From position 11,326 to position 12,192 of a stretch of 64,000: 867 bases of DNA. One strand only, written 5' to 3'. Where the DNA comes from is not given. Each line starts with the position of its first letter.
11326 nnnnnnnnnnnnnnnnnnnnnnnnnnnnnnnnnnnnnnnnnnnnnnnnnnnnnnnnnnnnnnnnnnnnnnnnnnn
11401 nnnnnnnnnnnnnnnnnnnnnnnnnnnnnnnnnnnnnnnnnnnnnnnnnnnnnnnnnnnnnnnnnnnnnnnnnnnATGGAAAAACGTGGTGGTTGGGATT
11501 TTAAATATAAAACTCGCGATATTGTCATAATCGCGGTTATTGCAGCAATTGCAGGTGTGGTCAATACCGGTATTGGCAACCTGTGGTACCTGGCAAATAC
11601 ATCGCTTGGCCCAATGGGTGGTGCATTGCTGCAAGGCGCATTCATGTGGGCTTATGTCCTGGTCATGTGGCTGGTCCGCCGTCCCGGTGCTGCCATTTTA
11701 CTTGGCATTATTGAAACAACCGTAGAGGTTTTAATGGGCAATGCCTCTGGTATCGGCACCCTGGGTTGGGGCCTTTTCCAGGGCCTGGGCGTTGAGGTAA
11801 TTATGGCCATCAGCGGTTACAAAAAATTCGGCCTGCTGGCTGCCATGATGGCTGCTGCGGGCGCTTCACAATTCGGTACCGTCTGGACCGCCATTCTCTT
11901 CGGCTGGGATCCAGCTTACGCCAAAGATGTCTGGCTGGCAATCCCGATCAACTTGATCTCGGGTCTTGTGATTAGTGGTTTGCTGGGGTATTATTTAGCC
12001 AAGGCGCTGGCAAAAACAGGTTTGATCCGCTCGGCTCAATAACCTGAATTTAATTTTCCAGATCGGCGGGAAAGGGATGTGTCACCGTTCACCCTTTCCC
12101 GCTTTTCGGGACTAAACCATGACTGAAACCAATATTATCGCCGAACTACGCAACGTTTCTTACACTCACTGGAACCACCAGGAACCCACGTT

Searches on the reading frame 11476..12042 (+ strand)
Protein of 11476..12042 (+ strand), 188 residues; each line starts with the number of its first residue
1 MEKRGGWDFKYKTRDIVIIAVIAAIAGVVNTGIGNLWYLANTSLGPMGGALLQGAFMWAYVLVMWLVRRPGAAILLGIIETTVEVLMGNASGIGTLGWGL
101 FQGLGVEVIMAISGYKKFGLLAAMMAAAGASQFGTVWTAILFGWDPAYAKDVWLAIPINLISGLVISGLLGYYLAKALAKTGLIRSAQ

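Call 4: search_protein_families(library=pfam, proteins=[window:11476-12042:+])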
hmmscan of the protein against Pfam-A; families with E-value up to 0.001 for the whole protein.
window:11476-12042:+ (188 aa): 1 family
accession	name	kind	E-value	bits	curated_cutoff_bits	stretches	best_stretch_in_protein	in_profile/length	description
PF09819.14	ABC_cobalt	-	5.4e-27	94.8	25.2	1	14-131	1-119/121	ABC-type cobalt transport system, permease component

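Call 20: search_protein_families(library=ncbifam, proteins=[window:11476-12042:+], max_evalue=0.001)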
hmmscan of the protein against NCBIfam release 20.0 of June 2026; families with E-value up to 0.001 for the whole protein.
window:11476-12042:+ (188 aa): 1 family
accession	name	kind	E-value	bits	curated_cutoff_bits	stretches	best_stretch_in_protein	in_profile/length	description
TIGR02185.1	Trep_Strep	subfamily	5.5e-06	26.6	76.45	1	12-142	2-130/188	MptD family putative ECF transporter S component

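Call 81: search_solved_structures(query=window:11476-12042:+, max_evalue=1, show_alignments=1)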
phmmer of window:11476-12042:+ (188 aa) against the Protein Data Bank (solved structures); distinct sequences matched with E-value up to 1: 1.
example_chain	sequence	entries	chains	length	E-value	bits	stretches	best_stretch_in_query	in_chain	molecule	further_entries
5edl_A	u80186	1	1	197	6.8e-17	65.4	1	11-185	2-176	Putative HMP/thiamine permease protein YkoE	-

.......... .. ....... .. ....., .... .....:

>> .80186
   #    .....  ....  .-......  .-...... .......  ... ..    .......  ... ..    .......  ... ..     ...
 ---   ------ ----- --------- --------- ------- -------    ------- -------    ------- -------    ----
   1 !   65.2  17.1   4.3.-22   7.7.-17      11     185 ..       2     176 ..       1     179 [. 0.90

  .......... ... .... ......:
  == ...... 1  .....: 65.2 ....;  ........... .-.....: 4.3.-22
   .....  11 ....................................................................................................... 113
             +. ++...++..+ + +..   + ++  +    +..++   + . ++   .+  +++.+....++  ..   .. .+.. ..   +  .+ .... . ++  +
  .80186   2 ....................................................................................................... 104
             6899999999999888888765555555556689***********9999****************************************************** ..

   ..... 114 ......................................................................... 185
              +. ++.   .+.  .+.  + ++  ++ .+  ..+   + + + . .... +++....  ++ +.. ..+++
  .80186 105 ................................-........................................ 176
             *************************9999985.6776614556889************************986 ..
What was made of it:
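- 11476..12042 (+): ECF transporter S component of the YkoE (HMP/thiamine) family; proposed importer of the methyl donor. PF09819 E=5e-27 (call 4); PDB 5EDL YkoE E=7e-17 (call 81).
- On Group I ECF transporter, YkoEDC type: calls 4, 20, 81
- Closest known: YkoEDC ECF transporter of Bacillus subtilis. Different: The match to YkoE is remote (PDB 5EDL, E=7e-17, call 81).
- The S component is a YkoE homologue (5EDL E=7e-17, call 81), and YkoE is the HMP/thiamine S component.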

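Call 91: find_homologous_proteins(query=window:11476-12042:+, max_evalue=1e-10)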
Query window:11476-12042:+ (188 aa): 437 proteins with E <= 1e-10 among 1310 candidates; the best 120 are listed.
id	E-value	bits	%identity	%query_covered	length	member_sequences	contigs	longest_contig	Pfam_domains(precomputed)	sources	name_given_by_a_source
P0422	1.5e-110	386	97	100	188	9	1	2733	PF09819.15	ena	-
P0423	2.9e-106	372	93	100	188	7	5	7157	PF09819.15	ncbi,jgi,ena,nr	ncbi:MAG TPA: ECF transporter S component [Anaerolineaceae bacterium]|nr:ECF transporter S component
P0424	1.2e-99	350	84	100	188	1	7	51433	PF09819.15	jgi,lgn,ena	-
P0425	1.4e-98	347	84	100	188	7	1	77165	PF09819.15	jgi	jgi:energy-coupling factor transport system substrate-specific component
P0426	1.0e-97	344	85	100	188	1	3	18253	PF09819.15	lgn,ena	-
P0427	3.3e-93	329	80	99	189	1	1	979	PF09819.15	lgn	-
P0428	3.5e-93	329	78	99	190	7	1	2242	PF09819.15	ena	-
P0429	4.0e-92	326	84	98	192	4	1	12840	PF09819.15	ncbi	-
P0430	8.3e-92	324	80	99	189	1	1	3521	PF09819.15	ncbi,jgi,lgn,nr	ncbi:MAG: ECF transporter S component [Anaerolineae bacterium]|jgi:energy-coupling factor transport 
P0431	1.0e-91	324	78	100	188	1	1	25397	PF09819.15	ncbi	-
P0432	1.7e-91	323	76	99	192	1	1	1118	PF09819.15,PF09605.16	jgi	jgi:energy-coupling factor transport system substrate-specific component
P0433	2.1e-91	323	81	99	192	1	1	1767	PF09819.15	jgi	jgi:energy-coupling factor transport system permease protein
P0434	2.1e-91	323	78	99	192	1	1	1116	PF09819.15,PF09605.16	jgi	jgi:energy-coupling factor transport system substrate-specific component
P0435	2.2e-91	323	79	100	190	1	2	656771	PF09819.15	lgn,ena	-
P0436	3.4e-91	322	79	99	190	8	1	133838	PF09819.15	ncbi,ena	-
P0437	1.8e-90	320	79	99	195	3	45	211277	PF09819.15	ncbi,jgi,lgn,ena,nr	ncbi:MAG: ECF transporter S component [Chloroflexi bacterium]|nr:ECF transporter S component [Chloro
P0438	2.4e-90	320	80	99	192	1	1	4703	PF09819.15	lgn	-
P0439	2.5e-90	320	81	96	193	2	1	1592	PF09819.15,PF09605.16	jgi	jgi:energy-coupling factor transport system permease protein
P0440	2.6e-90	320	79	99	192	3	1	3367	PF09819.15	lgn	-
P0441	2.9e-90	319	82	97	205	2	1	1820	PF09819.15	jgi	jgi:energy-coupling factor transport system permease protein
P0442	5.0e-90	319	76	99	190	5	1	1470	PF09819.15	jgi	jgi:energy-coupling factor transport system substrate-specific component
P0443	5.5e-90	319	81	97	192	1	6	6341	PF09819.15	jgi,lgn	jgi:energy-coupling factor transport system substrate-specific component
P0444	1.1e-89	318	76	99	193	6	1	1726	PF09819.15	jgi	-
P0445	1.2e-89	317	79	99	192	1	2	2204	PF09819.15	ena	-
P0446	1.5e-89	317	78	98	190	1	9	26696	PF09819.15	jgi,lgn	-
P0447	2.1e-89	317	75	99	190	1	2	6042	PF09819.15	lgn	-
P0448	2.4e-89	316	79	99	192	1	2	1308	PF09819.15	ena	-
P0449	3.1e-89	316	77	99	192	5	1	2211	PF09819.15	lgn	-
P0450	3.2e-89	316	78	99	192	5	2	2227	PF09819.15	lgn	-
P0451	4.0e-89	316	76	98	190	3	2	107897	PF09819.15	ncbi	-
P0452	4.3e-89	316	77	99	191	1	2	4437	PF09819.15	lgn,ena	-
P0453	4.6e-89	316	78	99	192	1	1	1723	PF09819.15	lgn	-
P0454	5.2e-89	315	77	99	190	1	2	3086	PF09819.15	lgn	-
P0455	5.4e-89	315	76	100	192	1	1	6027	PF09819.15,PF09605.16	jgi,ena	-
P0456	6.1e-89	315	79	99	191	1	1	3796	PF09819.15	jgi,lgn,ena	-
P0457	7.1e-89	315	78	99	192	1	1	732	PF09819.15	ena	-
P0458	8.7e-89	315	78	97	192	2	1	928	PF09819.15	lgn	-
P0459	1.1e-88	314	76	98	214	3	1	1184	PF09819.15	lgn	-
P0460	1.4e-88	314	75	99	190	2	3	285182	PF09819.15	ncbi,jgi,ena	jgi:energy-coupling factor transport system substrate-specific component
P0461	1.9e-88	313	73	99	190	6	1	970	PF09819.15,PF09605.16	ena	-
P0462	2.5e-88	313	78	99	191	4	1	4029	PF09819.15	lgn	-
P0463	2.6e-88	313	76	97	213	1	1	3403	PF09819.15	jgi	jgi:energy-coupling factor transport system substrate-specific component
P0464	2.8e-88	313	79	97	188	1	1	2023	PF09819.15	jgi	jgi:energy-coupling factor transport system permease protein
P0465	3.7e-88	313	79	97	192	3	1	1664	PF09819.15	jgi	-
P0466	4.2e-88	312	77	100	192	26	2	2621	PF09819.15,PF09605.16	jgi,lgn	-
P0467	4.5e-88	312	78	98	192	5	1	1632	PF09819.15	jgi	-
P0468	4.8e-88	312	78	97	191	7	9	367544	PF09819.15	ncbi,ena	-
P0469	5.8e-88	312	80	97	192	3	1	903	PF09819.15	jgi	-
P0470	6.5e-88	312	75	98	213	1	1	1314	PF09819.15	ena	-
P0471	7.3e-88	312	75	100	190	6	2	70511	PF09819.15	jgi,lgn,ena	-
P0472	9.1e-88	311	78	99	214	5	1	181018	PF09819.15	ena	-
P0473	1.1e-87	311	76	99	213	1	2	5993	PF09819.15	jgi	jgi:energy-coupling factor transport system substrate-specific component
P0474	1.2e-87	311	74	99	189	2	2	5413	PF09819.15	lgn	-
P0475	1.4e-87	311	76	98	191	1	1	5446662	PF09819.15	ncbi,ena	-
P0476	1.4e-87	311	77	99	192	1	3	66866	PF09819.15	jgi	jgi:energy-coupling factor transport system substrate-specific component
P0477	1.4e-87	311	75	99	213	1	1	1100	PF09819.15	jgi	jgi:energy-coupling factor transport system substrate-specific component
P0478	1.4e-87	311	74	99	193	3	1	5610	PF09819.15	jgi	jgi:energy-coupling factor transport system substrate-specific component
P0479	1.4e-87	311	77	97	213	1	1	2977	PF09819.15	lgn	-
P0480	1.5e-87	311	75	99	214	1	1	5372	PF09819.15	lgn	-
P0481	1.9e-87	310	73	99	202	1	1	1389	PF09819.15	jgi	-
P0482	1.9e-87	310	79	97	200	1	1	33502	PF09819.15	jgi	jgi:energy-coupling factor transport system permease protein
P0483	2.0e-87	310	78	98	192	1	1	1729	PF09819.15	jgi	-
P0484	2.0e-87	310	77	96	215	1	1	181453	PF09819.15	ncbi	-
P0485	2.0e-87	310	73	99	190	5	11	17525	PF09819.15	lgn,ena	-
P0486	2.1e-87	310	73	99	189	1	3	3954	PF09819.15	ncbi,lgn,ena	-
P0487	3.3e-87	309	73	99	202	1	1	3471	PF09819.15,PF09605.16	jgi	jgi:energy-coupling factor transport system substrate-specific component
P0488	3.7e-87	309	72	99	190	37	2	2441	PF09819.15,PF09605.16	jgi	jgi:energy-coupling factor transport system substrate-specific component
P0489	4.0e-87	309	74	98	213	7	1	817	PF09819.15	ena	-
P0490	4.1e-87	309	72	98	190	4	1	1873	PF09819.15,PF09605.16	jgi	jgi:energy-coupling factor transport system substrate-specific component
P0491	4.8e-87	309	76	97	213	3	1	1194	PF09819.15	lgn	-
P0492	5.5e-87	309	75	98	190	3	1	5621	PF09819.15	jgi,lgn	jgi:energy-coupling factor transport system substrate-specific component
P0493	9.0e-87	308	75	99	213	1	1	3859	PF09819.15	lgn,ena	-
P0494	9.2e-87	308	73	99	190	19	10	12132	PF09819.15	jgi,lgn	-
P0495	9.4e-87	308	74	98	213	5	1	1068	PF09819.15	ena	-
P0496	9.6e-87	308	77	94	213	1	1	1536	PF09819.15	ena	-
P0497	1.0e-86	308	76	99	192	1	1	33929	PF09819.15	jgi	jgi:energy-coupling factor transport system substrate-specific component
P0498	1.2e-86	308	74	98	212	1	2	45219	PF09819.15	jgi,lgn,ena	-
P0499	1.2e-86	308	76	100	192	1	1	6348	PF09819.15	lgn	-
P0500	1.4e-86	307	77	99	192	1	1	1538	PF09819.15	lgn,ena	-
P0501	1.6e-86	307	71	99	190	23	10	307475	PF09819.15,PF09605.16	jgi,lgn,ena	jgi:energy-coupling factor transport system substrate-specific component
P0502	1.7e-86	307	76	97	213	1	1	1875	PF09819.15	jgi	jgi:energy-coupling factor transport system substrate-specific component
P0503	1.8e-86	307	75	99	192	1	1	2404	PF09819.15,PF09605.16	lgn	-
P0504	1.8e-86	307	77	96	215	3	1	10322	PF09819.15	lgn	-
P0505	2.3e-86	307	74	99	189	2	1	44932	PF09819.15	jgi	jgi:energy-coupling factor transport system substrate-specific component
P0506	2.8e-86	306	73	98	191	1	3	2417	PF09819.15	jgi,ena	-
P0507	2.9e-86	306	73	99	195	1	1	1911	PF09819.15,PF09605.16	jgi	-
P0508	3.1e-86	306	75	98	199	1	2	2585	PF09819.15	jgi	jgi:energy-coupling factor transport system substrate-specific component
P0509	3.3e-86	306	72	98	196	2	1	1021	PF09819.15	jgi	jgi:energy-coupling factor transport system permease protein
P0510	3.4e-86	306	75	98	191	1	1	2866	PF09819.15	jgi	jgi:energy-coupling factor transport system substrate-specific component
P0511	3.7e-86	306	77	99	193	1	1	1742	PF09819.15,PF09605.16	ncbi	-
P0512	3.7e-86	306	75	99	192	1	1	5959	PF09819.15,PF09605.16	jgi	jgi:energy-coupling factor transport system permease protein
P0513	3.8e-86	306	73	99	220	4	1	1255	PF09819.15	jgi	-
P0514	4.9e-86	306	72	98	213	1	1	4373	PF09819.15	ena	-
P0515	5.1e-86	306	73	100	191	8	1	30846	PF09819.15,PF09605.16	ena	-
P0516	5.8e-86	305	73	99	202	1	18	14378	PF09819.15,PF09605.16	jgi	jgi:energy-coupling factor transport system substrate-specific component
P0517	5.8e-86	305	71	99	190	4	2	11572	PF09819.15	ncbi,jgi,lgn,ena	ncbi:MAG: ECF transporter S component [Anaerolineaceae bacterium]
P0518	6.1e-86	305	73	98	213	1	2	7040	PF09819.15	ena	-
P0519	6.6e-86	305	78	97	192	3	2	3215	PF09819.15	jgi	jgi:energy-coupling factor transport system permease protein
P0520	7.0e-86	305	74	99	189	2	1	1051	PF09819.15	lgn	-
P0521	7.1e-86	305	73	99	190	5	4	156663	PF09819.15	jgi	jgi:energy-coupling factor transport system permease protein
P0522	8.5e-86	305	74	98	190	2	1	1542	PF09819.15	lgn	-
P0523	9.2e-86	305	75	99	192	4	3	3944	PF09819.15,PF09605.16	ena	-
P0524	9.3e-86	305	74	99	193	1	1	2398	PF09819.15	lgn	-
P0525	9.7e-86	305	74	99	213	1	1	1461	PF09819.15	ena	-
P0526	1.0e-85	305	75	97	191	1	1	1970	PF09819.15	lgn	-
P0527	1.1e-85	304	74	98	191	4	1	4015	PF09819.15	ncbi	-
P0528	1.6e-85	304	73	99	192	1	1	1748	PF09819.15,PF09605.16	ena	-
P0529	1.6e-85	304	73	99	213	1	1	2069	PF09819.15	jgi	-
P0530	2.7e-85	303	72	98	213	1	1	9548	PF09819.15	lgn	-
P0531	3.0e-85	303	73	99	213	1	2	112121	PF09819.15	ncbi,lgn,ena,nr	ncbi:MAG TPA: hypothetical protein ENI95_07435 [Chloroflexi bacterium]|nr:hypothetical protein [Chlo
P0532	3.8e-85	303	73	99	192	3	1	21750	PF09819.15,PF09605.16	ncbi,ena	-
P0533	4.0e-85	303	73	99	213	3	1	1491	PF09819.15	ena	-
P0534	4.0e-85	303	76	98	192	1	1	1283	PF09819.15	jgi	jgi:energy-coupling factor transport system substrate-specific component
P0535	4.4e-85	303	74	97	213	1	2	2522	PF09819.15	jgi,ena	-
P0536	6.0e-85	302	73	98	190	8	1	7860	PF09819.15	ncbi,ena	-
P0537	6.6e-85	302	73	97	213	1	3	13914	PF09819.15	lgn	-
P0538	7.7e-85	302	71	99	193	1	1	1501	PF09819.15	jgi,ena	-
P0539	7.7e-85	302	71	99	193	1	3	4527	PF09819.15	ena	-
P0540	8.8e-85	302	71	98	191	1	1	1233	PF09819.15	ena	-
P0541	9.2e-85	301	73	97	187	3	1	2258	PF09819.15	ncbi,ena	-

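Call 92: find_encoding_contigs(protein=P0437, flank=4000, max_places=3)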
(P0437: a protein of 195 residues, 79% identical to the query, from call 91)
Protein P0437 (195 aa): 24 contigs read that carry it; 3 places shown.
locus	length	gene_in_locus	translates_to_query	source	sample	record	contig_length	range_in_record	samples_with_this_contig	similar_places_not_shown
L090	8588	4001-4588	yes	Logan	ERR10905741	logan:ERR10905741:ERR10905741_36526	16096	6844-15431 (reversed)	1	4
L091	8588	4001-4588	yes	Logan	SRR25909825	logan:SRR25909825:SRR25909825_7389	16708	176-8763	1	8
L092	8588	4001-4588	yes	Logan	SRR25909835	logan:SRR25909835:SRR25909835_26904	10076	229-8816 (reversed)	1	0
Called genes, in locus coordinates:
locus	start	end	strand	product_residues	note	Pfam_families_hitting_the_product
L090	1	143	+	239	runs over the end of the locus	PF10099:RskA_C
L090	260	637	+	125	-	PF05597:Phasin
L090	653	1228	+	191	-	PF07879:PHB_acc_N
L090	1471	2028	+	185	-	PF02659:Mntp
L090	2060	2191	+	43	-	-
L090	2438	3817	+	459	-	PF05369:MtmB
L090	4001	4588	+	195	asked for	PF09819:ABC_cobalt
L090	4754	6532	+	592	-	PF00005:ABC_tran, PF02463:SMC_N (faint), PF13401:AAA_22 (faint), PF13555:AAA_29 (faint), PF13304:AAA_21 (faint), PF00005:ABC_tran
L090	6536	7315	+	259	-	PF02361:CbiQ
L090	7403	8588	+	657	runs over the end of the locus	PF04616:Glyco_hydro_43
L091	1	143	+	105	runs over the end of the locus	?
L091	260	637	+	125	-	PF05597:Phasin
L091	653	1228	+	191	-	PF07879:PHB_acc_N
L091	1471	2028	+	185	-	PF02659:Mntp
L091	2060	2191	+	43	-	-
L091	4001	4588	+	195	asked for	PF09819:ABC_cobalt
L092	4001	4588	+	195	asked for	PF09819:ABC_cobalt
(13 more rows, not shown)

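Call 93: find_encoding_contigs(protein=P0501, flank=4000, max_places=3)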
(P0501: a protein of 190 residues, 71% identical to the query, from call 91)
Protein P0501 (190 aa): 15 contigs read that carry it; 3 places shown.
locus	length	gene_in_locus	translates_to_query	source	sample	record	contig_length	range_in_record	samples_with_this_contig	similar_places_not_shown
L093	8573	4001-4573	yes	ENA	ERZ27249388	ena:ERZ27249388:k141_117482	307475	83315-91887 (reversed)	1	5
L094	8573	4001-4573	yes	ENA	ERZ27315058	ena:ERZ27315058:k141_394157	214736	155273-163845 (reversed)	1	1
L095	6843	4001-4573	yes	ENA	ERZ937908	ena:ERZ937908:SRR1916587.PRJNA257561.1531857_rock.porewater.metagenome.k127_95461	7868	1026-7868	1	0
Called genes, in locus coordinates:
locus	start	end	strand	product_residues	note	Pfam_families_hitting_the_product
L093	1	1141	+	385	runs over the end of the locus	PF01380:SIS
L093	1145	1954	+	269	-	PF03437:BtpA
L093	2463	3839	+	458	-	PF05369:MtmB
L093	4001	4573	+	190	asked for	PF09605:Trep_Strep (weak), PF09819:ABC_cobalt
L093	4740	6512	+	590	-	PF03193:RsgA_GTPase (faint), PF00005:ABC_tran, PF00931:NB-ARC (faint), PF02463:SMC_N (faint), PF13175:AAA_15 (faint), PF13401:AAA_22 (faint), PF13304:AAA_21 (weak), PF00005:ABC_tran, +2 more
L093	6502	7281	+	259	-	PF02361:CbiQ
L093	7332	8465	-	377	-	PF01547:SBP_bac_1, PF13416:SBP_bac_8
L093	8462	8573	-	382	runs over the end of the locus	PF00016:RuBisCO_large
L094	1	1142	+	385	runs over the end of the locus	PF01380:SIS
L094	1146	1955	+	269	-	PF03437:BtpA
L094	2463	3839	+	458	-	PF05369:MtmB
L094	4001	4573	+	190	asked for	PF09605:Trep_Strep (weak), PF09819:ABC_cobalt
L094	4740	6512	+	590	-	PF03193:RsgA_GTPase (faint), PF00005:ABC_tran, PF00931:NB-ARC (faint), PF02463:SMC_N (faint), PF13401:AAA_22 (faint), PF13476:AAA_23 (faint), PF13304:AAA_21 (weak), PF00005:ABC_tran, +1 more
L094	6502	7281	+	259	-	PF02361:CbiQ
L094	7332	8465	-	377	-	PF01547:SBP_bac_1, PF13416:SBP_bac_8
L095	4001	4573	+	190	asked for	PF09605:Trep_Strep (weak), PF09819:ABC_cobalt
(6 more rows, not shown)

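Call 94: find_encoding_contigs(protein=P0531, flank=4000, max_places=2)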
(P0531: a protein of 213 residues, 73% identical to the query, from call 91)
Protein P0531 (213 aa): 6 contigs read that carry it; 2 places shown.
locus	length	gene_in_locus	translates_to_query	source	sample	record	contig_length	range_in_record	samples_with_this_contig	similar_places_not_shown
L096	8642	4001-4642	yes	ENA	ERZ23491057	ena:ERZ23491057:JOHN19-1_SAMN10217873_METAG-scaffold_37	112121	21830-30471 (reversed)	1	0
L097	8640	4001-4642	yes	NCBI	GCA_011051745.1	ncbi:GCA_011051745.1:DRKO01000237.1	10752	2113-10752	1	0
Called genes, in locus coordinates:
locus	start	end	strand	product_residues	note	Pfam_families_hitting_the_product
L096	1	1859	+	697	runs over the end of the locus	PF00111:Fer2, PF17650:RACo_linker, PF17651:Raco_middle, PF14574:RACo_C_ter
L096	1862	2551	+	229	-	PF02607:B12-binding_2, PF02310:B12-binding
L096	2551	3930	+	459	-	PF05369:MtmB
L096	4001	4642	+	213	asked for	PF09819:ABC_cobalt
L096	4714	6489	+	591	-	PF03193:RsgA_GTPase (faint), PF00005:ABC_tran, PF02463:SMC_N (faint), PF13191:AAA_16 (faint), PF13476:AAA_23 (faint), PF13555:AAA_29 (faint), PF13304:AAA_21 (weak), PF00005:ABC_tran, +3 more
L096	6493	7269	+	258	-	PF02361:CbiQ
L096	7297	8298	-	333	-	PF01073:3Beta_HSD, PF01370:Epimerase, PF04321:RmlD_sub_bind, PF05368:NmrA, PF13460:NAD_binding_10, PF16363:GDP_Man_Dehyd, PF07993:NAD_binding_4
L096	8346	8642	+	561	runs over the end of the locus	PF11028:TMEM260_N, PF13231:PMT_2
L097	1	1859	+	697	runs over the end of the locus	PF00111:Fer2, PF17650:RACo_linker, PF17651:Raco_middle, PF14574:RACo_C_ter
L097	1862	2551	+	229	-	PF02607:B12-binding_2, PF02310:B12-binding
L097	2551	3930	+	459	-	PF05369:MtmB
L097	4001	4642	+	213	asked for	PF09819:ABC_cobalt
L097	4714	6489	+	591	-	PF03193:RsgA_GTPase (faint), PF00005:ABC_tran, PF02463:SMC_N (faint), PF13191:AAA_16 (faint), PF13476:AAA_23 (faint), PF13555:AAA_29 (faint), PF13304:AAA_21 (weak), PF00005:ABC_tran, +3 more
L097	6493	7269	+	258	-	PF02361:CbiQ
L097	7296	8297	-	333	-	PF01073:3Beta_HSD, PF01370:Epimerase, PF04321:RmlD_sub_bind, PF05368:NmrA, PF13460:NAD_binding_10, PF16363:GDP_Man_Dehyd, PF07993:NAD_binding_4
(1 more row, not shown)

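Call 95: find_encoding_contigs(protein=P0468, flank=4000, max_places=2)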
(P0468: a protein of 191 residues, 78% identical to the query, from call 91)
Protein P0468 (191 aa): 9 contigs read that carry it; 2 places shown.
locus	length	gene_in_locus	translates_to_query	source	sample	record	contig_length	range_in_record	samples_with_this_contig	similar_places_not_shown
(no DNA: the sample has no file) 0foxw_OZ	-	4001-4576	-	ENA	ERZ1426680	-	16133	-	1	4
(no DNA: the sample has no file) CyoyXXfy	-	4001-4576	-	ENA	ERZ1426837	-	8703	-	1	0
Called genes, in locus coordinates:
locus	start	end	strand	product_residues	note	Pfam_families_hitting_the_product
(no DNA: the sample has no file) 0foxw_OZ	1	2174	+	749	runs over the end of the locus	PF22422:MGH1-like_GH, PF01204:Trehalase, PF03200:Glyco_hydro_63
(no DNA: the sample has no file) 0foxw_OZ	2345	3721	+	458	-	PF05369:MtmB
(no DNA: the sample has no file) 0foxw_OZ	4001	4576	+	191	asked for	PF09819:ABC_cobalt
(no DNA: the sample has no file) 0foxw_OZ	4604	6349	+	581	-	PF03193:RsgA_GTPase (faint), PF13555:AAA_29 (faint), PF00005:ABC_tran, PF02463:SMC_N (faint), PF13401:AAA_22 (faint), PF13304:AAA_21 (weak), PF00005:ABC_tran, PF13304:AAA_21 (weak), +2 more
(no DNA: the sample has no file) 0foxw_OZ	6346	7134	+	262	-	PF02361:CbiQ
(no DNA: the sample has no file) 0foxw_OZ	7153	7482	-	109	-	PF07343:DUF1475 (weak)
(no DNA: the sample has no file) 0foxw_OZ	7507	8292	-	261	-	PF06966:DUF1295, PF02544:Steroid_dh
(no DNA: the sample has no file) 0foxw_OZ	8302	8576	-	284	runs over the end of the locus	PF02645:DegV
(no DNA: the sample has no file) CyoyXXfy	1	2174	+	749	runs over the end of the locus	PF22422:MGH1-like_GH, PF01204:Trehalase, PF03200:Glyco_hydro_63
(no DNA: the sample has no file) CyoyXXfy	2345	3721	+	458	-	PF05369:MtmB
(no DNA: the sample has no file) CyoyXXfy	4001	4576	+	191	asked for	PF09819:ABC_cobalt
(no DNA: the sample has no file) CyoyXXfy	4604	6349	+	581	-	PF03193:RsgA_GTPase (faint), PF13555:AAA_29 (faint), PF00005:ABC_tran, PF02463:SMC_N (faint), PF13401:AAA_22 (faint), PF13304:AAA_21 (weak), PF00005:ABC_tran, PF13304:AAA_21 (weak), +2 more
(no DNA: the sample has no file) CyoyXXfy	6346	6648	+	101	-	?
